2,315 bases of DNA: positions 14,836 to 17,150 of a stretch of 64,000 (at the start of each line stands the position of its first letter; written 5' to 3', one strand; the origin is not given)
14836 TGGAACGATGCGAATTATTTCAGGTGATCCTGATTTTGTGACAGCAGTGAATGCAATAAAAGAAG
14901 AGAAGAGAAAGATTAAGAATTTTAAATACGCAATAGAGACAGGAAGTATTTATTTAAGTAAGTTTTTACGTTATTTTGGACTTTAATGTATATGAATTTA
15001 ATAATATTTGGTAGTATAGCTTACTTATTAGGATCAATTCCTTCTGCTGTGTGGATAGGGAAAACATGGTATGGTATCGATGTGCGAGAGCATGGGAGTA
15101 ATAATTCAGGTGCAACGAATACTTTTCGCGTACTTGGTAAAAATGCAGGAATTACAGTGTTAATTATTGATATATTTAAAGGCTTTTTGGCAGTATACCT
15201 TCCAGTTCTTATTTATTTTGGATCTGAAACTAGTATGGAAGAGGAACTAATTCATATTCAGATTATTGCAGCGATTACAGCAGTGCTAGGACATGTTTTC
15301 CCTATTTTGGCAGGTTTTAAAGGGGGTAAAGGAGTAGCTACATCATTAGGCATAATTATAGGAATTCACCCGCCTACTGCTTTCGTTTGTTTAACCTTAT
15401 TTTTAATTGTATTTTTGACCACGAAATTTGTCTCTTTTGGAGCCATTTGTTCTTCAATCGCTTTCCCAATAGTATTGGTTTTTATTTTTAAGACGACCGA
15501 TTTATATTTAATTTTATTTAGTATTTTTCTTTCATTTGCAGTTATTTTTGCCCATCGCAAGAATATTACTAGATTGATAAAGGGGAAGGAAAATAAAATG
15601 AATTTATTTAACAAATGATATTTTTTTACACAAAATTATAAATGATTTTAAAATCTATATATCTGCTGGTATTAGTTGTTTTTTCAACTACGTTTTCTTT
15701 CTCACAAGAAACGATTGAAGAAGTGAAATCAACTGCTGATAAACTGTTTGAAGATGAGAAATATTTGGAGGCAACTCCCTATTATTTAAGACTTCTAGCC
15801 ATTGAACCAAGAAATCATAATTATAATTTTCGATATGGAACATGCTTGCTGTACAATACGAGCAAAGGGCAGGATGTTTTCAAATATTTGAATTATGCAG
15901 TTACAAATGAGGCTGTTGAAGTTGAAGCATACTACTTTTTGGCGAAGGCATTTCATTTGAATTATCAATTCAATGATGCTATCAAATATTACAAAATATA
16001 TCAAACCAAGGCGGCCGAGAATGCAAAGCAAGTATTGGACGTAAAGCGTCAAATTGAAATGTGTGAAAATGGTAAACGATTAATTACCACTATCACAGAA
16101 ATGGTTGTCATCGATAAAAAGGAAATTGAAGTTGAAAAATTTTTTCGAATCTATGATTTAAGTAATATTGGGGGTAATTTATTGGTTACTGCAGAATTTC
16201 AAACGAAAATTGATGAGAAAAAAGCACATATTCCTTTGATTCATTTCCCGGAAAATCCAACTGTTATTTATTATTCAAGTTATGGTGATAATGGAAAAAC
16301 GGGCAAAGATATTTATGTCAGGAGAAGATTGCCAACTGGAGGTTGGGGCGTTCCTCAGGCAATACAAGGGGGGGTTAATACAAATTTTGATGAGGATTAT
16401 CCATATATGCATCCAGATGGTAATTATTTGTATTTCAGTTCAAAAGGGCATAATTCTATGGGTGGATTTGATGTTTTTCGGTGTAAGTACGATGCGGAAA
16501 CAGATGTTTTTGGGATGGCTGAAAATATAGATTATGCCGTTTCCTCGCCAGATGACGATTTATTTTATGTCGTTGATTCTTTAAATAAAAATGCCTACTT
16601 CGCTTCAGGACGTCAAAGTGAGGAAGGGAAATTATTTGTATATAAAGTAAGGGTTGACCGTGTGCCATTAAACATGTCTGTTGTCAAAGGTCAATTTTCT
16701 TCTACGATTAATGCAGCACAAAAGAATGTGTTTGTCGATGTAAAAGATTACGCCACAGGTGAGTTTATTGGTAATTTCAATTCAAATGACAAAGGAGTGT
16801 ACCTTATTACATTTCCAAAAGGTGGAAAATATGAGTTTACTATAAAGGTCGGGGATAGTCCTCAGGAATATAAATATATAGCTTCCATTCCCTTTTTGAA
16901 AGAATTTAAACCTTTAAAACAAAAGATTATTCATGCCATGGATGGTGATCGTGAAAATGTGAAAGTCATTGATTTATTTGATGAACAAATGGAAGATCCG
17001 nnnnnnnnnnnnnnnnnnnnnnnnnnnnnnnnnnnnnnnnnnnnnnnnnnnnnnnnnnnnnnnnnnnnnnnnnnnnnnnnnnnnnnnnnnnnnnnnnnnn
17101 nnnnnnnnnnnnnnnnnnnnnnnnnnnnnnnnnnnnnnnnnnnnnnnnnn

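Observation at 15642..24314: Giant SPOR protein built on the N-terminal module of an OmpA-family paralogue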

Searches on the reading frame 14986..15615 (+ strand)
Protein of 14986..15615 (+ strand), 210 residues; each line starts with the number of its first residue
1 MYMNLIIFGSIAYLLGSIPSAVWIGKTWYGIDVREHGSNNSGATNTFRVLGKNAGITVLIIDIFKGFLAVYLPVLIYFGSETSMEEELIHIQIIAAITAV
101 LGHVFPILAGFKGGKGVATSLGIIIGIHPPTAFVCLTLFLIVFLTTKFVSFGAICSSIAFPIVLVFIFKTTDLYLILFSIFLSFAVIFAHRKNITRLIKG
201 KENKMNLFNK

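Call 8: search_protein_families(library=pfam, proteins=[window:14986-15615:+], max_evalue=1)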
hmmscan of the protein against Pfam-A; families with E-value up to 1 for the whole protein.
window:14986-15615:+ (210 aa): 2 families
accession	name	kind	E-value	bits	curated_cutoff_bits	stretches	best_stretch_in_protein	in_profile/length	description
PF02660.20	G3P_acyltransf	-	2.3e-55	187.6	24.1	1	11-197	1-164/164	Glycerol-3-phosphate acyltransferase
PF09843.14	DUF2070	-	0.073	11.8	30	1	68-199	52-180/561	Predicted membrane protein (DUF2070)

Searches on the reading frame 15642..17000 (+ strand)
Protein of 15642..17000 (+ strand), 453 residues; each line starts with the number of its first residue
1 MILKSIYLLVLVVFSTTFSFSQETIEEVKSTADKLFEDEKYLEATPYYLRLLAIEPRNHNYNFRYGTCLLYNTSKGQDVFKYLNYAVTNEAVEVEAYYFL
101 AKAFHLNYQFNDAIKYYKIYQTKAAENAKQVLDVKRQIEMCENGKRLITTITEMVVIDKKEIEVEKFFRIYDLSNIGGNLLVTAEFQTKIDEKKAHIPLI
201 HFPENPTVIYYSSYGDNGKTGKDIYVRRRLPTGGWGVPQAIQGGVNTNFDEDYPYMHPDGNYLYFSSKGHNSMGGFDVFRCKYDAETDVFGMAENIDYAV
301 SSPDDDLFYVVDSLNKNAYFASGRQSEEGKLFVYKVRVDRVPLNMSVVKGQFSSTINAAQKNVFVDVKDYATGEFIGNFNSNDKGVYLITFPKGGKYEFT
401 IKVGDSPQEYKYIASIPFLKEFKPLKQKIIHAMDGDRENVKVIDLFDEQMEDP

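Call 8: search_protein_families(library=pfam, proteins=[window:15642-16991:+], max_evalue=1)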
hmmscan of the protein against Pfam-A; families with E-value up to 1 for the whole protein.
window:15642-16991:+ (450 aa): 6 families
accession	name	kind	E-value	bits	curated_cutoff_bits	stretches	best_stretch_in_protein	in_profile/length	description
PF07676.18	PD40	-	2e-06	28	20.9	1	246-279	6-37/38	WD40-like Beta Propeller Repeat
PF14709.13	DND1_DSRM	-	0.011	16.5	25.7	0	324-361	27-69/80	double strand RNA binding domain from DEAD END PROTEIN 1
PF13432.12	TPR_16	-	0.032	15.1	32.7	0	82-126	19-63/65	Tetratricopeptide repeat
PF23914.1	TPR_CcmH_CycH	-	0.055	13.7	42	1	50-129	75-156/158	Cytochrome c-type biogenesis protein H TPR domain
PF07719.23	TPR_2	-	0.26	12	27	0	95-118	2-25/34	Tetratricopeptide repeat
PF13431.12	TPR_17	-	0.53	11.1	24.4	0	47-70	1-24/34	Tetratricopeptide repeat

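Call 13: find_related_loci(query=window:15642-17000:+, collection=genome_contigs, flank=10000)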
Query window:15642-17000:+ (453 aa) in genome_contigs; peptide patterns used: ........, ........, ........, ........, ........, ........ (x = any residue, [..] = any of these).
132 stretches matched a pattern; 39 encode a relative of the query (tblastn E <= 1e-3); 39 distinct loci.
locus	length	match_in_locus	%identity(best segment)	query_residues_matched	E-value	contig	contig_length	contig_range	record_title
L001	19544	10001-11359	96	1-453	0e+0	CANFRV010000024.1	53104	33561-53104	MAG: Flavobacteriales bacterium isolate Jr-16oct17-234 genome assembly, contig: Jr-16oct17-C1182, whole genome shotgun s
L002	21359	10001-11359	85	1-453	0e+0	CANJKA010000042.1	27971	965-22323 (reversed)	MAG: Flavobacteriales bacterium isolate RH-23may17-1262 genome assembly, contig: RH-23may17-C12037, whole genome shotgun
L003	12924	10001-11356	79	1-453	0e+0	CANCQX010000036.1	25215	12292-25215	MAG: Flavobacteriales bacterium isolate JR-MC-I-240519-72 genome assembly, contig: JR-MC-I-240519-C3265, whole genome sh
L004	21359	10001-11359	78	1-453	0e+0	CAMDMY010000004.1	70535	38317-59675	MAG: Chryseobacterium gleum isolate MiH-16apr19-272 genome assembly, contig: MiH-16apr19-C480, whole genome shotgun sequ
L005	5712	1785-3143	77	1-453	0e+0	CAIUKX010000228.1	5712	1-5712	MAG: uncultured Flavobacteriales bacterium isolate KR_bin-3430 genome assembly, contig: bin-3430:228/673, whole genome s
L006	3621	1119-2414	79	22-453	0e+0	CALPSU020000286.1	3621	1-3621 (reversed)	MAG: Chryseobacterium gleum isolate HRS-ES4-bin-111 genome assembly, contig: HRS-ES4-C25382, whole genome shotgun sequen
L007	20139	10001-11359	74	1-453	0e+0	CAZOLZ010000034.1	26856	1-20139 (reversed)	MAG TPA_asm: uncultured Flavobacteriales bacterium isolate binchicken_co293_30 genome assembly, contig: NODE_2294_length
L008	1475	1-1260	67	33-453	0e+0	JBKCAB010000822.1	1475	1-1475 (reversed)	MAG: Bacteroidota bacterium isolate samp_503_VAMB_231 samp_503_353167, whole genome shotgun sequence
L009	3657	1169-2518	63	3-453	0e+0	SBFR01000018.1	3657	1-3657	MAG: Bacteroidetes bacterium isolate M0103 scaffold_9531_1, whole genome shotgun sequence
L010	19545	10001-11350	63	3-453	0e+0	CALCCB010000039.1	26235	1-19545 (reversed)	MAG TPA_asm: uncultured Bacteroidetes bacterium isolate SRR5468220_bin.80_CONCOCT_v1.1_MAG genome assembly, contig: ERZ6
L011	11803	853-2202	63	3-453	0e+0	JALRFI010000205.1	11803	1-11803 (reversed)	MAG: Crocinitomicaceae bacterium isolate LH.15 LH_175754, whole genome shotgun sequence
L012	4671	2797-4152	59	2-452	0e+0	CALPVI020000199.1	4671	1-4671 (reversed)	MAG: Actinomyces viscosus isolate HRS-ES2-bin-206 genome assembly, contig: HRSG-E12-C16811, whole genome shotgun sequenc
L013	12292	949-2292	59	8-452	0e+0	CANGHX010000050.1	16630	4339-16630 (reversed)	MAG: Flavobacteriales bacterium isolate Jr-25may17-93 genome assembly, contig: Jr-25may17-C3987, whole genome shotgun se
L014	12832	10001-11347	57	1-453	8e-177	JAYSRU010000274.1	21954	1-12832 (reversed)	MAG: Crocinitomicaceae bacterium isolate GFS_12027 GFS_12027_273, whole genome shotgun sequence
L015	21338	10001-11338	56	8-453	2e-176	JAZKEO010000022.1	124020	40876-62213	MAG: Bacteroidota bacterium isolate DC_HB_02_SPN181219-bin038 DCHB02SPN_B038_0_000000000022, whole genome shotgun sequen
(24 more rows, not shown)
